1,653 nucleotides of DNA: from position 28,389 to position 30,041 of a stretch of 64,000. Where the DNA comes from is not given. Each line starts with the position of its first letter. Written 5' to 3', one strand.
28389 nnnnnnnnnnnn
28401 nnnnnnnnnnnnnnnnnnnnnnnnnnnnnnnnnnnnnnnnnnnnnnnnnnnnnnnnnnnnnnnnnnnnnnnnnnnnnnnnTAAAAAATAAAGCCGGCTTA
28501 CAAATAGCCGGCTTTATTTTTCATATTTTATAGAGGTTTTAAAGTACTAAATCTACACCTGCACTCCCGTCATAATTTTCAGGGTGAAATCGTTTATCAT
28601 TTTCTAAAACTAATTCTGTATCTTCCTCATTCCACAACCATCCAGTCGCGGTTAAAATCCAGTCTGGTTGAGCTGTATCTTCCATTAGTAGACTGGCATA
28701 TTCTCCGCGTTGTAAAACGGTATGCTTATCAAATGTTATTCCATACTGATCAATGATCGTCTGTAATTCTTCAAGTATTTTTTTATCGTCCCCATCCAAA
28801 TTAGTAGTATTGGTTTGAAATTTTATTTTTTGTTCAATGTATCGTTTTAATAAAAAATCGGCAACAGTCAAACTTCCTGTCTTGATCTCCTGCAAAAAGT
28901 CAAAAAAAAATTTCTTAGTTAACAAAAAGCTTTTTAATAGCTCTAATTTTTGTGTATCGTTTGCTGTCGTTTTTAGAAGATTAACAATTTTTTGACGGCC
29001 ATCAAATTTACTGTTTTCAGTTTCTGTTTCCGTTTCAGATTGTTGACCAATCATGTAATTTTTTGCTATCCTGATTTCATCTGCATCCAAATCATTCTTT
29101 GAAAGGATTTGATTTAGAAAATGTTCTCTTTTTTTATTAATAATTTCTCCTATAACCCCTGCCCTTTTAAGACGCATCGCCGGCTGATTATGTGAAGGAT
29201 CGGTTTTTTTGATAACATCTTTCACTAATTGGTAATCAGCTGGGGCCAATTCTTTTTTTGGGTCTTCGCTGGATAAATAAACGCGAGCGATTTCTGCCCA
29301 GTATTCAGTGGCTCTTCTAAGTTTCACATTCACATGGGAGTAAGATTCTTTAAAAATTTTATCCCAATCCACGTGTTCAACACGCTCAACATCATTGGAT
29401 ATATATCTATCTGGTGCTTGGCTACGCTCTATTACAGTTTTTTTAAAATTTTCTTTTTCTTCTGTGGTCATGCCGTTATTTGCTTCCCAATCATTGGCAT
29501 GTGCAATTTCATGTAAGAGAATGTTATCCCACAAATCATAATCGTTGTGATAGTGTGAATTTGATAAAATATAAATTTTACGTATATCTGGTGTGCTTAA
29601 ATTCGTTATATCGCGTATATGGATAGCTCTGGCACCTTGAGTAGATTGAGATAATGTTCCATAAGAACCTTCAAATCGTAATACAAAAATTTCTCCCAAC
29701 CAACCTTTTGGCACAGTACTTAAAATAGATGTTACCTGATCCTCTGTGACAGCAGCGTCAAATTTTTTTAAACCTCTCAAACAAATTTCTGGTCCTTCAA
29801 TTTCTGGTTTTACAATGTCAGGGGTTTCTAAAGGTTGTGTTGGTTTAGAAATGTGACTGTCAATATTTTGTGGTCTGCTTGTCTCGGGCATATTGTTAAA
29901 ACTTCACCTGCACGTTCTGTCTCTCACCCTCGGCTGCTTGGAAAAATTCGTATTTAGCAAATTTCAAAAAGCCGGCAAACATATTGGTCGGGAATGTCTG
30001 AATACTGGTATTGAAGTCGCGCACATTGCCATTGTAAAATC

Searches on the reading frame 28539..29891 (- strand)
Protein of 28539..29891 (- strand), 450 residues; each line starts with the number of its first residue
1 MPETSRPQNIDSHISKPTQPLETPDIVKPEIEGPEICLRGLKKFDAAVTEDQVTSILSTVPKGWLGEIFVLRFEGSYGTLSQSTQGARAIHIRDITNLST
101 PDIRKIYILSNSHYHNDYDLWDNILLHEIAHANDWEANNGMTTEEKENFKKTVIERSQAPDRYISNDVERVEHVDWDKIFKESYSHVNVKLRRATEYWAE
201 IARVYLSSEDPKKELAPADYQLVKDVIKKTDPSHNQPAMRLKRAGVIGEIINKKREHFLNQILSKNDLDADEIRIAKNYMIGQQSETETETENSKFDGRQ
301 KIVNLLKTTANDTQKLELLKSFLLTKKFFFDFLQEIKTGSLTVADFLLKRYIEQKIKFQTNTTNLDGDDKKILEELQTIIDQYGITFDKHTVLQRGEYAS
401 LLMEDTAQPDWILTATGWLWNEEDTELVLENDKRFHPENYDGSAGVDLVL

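Call 6: search_protein_families(library=pfam, proteins=[window:28542-29891:-], max_evalue=1)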
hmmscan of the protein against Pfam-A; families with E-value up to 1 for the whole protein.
window:28542-29891:- (450 aa): 0 families

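Call 14: find_homologous_proteins(query=window:28542-29891:-, max_evalue=0.001)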
Query window:28542-29891:- (450 aa): 14 proteins with E <= 0.001 among 5560 candidates.
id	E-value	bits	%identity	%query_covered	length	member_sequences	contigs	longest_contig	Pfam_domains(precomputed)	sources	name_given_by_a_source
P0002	0.0e+0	1015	100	100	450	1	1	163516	-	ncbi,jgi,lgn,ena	ncbi:MAG: hypothetical protein WCT11_01460 [Candidatus Magasanikbacteria bacterium]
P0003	2.6e-27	114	28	83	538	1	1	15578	-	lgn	-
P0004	2.9e-13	68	29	52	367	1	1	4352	-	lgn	-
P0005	7.3e-13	66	30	50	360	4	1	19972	-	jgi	-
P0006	9.0e-13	66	30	50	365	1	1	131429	-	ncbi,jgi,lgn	ncbi:MAG: hypothetical protein WC866_05260 [Patescibacteria group bacterium]|jgi:hypothetical protei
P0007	7.4e-10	56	32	39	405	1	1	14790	-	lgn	-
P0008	6.9e-9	53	26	43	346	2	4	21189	-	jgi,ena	-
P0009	7.2e-9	53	41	25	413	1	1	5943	-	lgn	-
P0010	1.6e-6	45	30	27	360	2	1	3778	-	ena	-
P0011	2.0e-6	45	34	28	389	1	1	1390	-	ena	-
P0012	4.4e-6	44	37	22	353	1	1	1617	-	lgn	-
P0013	6.4e-6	44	33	23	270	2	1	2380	-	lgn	-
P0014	7.2e-5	40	27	46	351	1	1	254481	-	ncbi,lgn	-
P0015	3.5e-4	38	28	39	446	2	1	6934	-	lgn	-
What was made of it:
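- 28539..29891 (-): 450-aa hypothetical protein with an HEIAH (HExxH) motif. It is convergent with the ORFan, lies 4 nt downstream of LemA, and is part of the island. Only distant Patescibacteria homologues, 28% identity or less (call 14).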

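Call 37: find_encoding_contigs(protein=window:28539-29891:-, flank=4000, max_places=10)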
Protein window:28539-29891:- (450 aa): 2 contigs read that carry it; 1 place shown.
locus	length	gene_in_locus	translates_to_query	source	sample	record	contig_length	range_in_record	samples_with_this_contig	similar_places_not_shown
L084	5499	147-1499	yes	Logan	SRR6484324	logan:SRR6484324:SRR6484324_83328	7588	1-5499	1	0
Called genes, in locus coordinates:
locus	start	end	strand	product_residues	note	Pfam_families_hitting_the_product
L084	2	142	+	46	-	?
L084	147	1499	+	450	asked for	-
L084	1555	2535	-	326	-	-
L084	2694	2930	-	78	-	PF07927:HicA_toxin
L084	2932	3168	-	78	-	PF15919:HicB_lk_antitox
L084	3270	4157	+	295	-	PF01435:Peptidase_M48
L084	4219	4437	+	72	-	-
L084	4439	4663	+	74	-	PF07927:HicA_toxin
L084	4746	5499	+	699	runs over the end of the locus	PF02629:CoA_binding, PF13380:CoA_binding_2, PF13607:Succ_CoA_lig, PF00549:Ligase_CoA (faint), PF19045:Ligase_CoA_2, PF13549:ATP-grasp_5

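Call 47: search_protein_families(library=phrogs, proteins=[window:28542-29891:-], max_evalue=0.01)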
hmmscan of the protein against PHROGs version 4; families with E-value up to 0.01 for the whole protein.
window:28542-29891:- (450 aa): 0 families

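Call 49: search_protein_families(library=padloc, proteins=[window:28542-29891:-], max_evalue=0.01)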
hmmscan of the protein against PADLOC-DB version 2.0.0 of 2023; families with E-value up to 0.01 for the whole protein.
window:28542-29891:- (450 aa): 0 families

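Call 59: find_encoding_contigs(protein=P0003, flank=10000, max_places=4)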
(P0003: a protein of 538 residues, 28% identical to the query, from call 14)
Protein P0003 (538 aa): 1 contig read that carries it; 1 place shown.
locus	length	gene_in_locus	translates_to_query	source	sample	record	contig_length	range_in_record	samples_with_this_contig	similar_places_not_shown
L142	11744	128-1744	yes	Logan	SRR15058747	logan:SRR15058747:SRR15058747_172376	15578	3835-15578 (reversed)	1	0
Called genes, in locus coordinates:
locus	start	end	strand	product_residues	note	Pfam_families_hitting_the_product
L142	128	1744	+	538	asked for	-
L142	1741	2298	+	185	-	-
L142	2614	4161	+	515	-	-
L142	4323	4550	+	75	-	-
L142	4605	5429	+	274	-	-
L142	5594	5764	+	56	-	-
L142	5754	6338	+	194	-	PF01997:Translin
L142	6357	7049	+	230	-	PF00535:Glycos_transf_2, PF13641:Glyco_tranf_2_3 (weak)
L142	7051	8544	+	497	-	PF21799:MurD-like_N (weak), PF08245:Mur_ligase_M, PF02875:Mur_ligase_C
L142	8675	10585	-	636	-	PF00270:DEAD (weak), PF00271:Helicase_C, PF21010:HA2_C, PF07717:OB_NTP_bind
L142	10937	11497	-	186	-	-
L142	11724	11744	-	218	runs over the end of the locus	-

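Call 60: find_encoding_contigs(protein=P0006, flank=10000, max_places=4)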
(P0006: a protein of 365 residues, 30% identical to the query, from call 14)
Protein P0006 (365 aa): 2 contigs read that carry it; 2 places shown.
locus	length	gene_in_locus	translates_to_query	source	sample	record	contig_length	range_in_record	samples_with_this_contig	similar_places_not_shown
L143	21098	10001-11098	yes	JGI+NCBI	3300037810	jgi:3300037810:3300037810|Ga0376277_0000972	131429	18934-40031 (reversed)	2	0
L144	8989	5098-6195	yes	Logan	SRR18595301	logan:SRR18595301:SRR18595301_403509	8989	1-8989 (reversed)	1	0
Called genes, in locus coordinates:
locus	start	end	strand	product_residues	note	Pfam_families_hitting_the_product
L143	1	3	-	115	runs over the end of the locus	-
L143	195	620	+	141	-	PF02082:Rrf2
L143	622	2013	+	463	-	PF19295:SufBD_N, PF01458:SUFBD_core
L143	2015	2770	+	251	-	PF01458:SUFBD_core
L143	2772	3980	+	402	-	PF00155:Aminotran_1_2, PF00266:Aminotran_5, PF01053:Cys_Met_Meta_PP (faint), PF01041:DegT_DnrJ_EryC1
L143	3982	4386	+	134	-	PF01592:NifU_N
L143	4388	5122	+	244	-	PF02463:SMC_N (faint), PF00005:ABC_tran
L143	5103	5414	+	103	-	PF01883:FeS_assembly_P (weak)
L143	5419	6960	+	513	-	PF04773:FecR (weak)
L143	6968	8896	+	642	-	PF05226:CHASE2, PF00211:Guanylate_cyc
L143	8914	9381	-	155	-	PF24585:YunG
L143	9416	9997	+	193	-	-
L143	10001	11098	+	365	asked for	-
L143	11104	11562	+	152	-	-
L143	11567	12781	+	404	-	-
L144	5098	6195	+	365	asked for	-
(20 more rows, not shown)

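Call 61: find_encoding_contigs(protein=P0005, flank=10000, max_places=4)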
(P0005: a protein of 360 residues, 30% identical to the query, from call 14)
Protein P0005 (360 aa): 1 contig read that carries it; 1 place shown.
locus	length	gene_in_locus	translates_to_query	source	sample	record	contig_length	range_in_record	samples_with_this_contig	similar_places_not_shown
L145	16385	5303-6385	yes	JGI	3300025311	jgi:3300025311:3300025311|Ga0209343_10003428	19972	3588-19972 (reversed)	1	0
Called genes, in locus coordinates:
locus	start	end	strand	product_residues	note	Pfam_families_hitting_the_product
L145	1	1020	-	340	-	?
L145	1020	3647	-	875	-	PF00912:Transgly, PF00905:Transpeptidase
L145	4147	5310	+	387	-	PF00579:tRNA-synt_1b, PF22421:SYY_C-terminal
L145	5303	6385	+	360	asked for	-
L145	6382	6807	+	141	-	-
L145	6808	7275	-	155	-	PF02075:RuvC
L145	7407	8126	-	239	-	PF20772:TACO1_YebC_N, PF01709:Transcrip_reg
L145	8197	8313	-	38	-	-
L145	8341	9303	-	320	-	-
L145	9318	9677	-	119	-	-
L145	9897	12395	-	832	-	PF00521:DNA_topoisoIV, PF03989:DNA_gyraseA_C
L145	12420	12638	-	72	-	-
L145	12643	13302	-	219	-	PF13483:Lactamase_B_3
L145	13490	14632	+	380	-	PF00575:S1 (weak), PF21710:Spt6_S1 (faint), PF23459:S1_RRP5 (faint), PF21543:CvfB_2nd (faint), PF00575:S1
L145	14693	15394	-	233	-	PF00571:CBS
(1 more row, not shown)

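Call 70: search_solved_structures(query=window:28542-29891:-, max_evalue=1)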
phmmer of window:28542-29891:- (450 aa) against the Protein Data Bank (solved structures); distinct sequences matched with E-value up to 1: 0.

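Call 71: search_protein_families(library=ncbifam, proteins=[window:28542-29891:-], max_evalue=0.01)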
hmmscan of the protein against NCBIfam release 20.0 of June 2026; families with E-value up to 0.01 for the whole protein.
window:28542-29891:- (450 aa): 0 families
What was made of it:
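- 28539..29891 (-): No family or PDB match (calls 6, 47, 49, 70, 71).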
